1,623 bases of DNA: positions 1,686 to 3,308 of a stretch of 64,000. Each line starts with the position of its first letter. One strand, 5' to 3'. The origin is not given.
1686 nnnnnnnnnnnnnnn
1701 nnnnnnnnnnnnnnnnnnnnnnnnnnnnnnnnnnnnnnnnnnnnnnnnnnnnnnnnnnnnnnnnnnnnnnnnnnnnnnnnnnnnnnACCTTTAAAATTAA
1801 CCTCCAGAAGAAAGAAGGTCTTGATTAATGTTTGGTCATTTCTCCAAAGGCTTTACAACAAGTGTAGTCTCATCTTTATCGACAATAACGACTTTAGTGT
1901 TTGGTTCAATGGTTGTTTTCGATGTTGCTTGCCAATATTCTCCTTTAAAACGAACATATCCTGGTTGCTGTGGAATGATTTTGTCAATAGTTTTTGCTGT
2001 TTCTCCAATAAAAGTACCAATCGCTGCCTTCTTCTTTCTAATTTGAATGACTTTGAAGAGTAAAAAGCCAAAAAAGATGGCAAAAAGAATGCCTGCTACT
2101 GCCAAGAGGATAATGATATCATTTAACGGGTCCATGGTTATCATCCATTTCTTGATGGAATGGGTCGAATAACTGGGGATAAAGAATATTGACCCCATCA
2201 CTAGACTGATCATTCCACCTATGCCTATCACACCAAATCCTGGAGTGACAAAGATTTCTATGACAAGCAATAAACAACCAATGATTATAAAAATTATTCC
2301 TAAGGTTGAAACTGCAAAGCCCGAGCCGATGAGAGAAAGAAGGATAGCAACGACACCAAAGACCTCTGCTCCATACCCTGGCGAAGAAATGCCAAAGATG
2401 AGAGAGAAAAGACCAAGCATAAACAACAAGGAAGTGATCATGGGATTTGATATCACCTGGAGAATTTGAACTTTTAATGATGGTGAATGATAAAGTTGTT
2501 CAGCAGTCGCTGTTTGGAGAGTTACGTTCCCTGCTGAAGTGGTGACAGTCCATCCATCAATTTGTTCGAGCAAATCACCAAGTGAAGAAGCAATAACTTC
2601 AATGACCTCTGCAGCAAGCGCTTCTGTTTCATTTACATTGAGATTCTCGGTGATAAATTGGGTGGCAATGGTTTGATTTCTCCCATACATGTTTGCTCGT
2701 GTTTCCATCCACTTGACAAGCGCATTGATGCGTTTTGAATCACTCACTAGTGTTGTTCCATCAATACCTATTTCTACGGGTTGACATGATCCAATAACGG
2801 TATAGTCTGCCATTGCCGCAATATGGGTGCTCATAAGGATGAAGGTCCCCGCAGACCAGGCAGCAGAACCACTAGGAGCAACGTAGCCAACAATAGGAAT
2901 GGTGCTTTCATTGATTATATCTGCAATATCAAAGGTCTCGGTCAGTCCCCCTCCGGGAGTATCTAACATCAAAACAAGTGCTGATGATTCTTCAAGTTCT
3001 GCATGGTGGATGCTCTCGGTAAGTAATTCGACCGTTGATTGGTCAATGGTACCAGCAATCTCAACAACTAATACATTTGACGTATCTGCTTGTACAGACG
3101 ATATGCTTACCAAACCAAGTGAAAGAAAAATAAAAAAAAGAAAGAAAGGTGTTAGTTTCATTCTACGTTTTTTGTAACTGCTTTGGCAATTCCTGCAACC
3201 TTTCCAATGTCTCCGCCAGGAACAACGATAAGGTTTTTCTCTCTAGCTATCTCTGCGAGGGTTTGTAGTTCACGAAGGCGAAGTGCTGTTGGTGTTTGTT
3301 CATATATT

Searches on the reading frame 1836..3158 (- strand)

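Call 23: search_protein_families(library=ncbifam, proteins=[window:1836-3158:-], max_evalue=0.01)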
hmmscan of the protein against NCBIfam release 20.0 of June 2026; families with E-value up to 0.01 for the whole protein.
window:1836-3158:- (440 aa): 2 families
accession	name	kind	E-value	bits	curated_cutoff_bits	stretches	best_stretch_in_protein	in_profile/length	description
TIGR00706.1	SppA_dom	equivalog_domain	1.5e-05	24.7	155.45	1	31-124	4-97/208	signal peptide peptidase SppA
NF045542.1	Clp_rel_HeadMat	equivalog_domain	0.00072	19.5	120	1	32-162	3-133/165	head maturation protease, ClpP-related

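Call 24: search_protein_families(library=pfam, proteins=[window:1836-3158:-], max_evalue=0.01)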
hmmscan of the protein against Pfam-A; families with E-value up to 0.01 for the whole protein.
window:1836-3158:- (440 aa): 4 families
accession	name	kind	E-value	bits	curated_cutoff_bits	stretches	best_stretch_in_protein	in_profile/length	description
PF25145.1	NfeD1b_N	-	4.2e-20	72.6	40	1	29-186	2-152/189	NfeD1b, N-terminal domain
PF24961.1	NfeD_membrane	-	2.9e-16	60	26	1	241-367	2-117/119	NfeD integral membrane domain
PF01957.25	NfeD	-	1.2e-12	48.2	29.1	1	383-437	4-57/57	NfeD-like C-terminal, partner-binding domain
PF00574.28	CLP_protease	-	8e-05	23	20.2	1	31-112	18-97/182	Clp protease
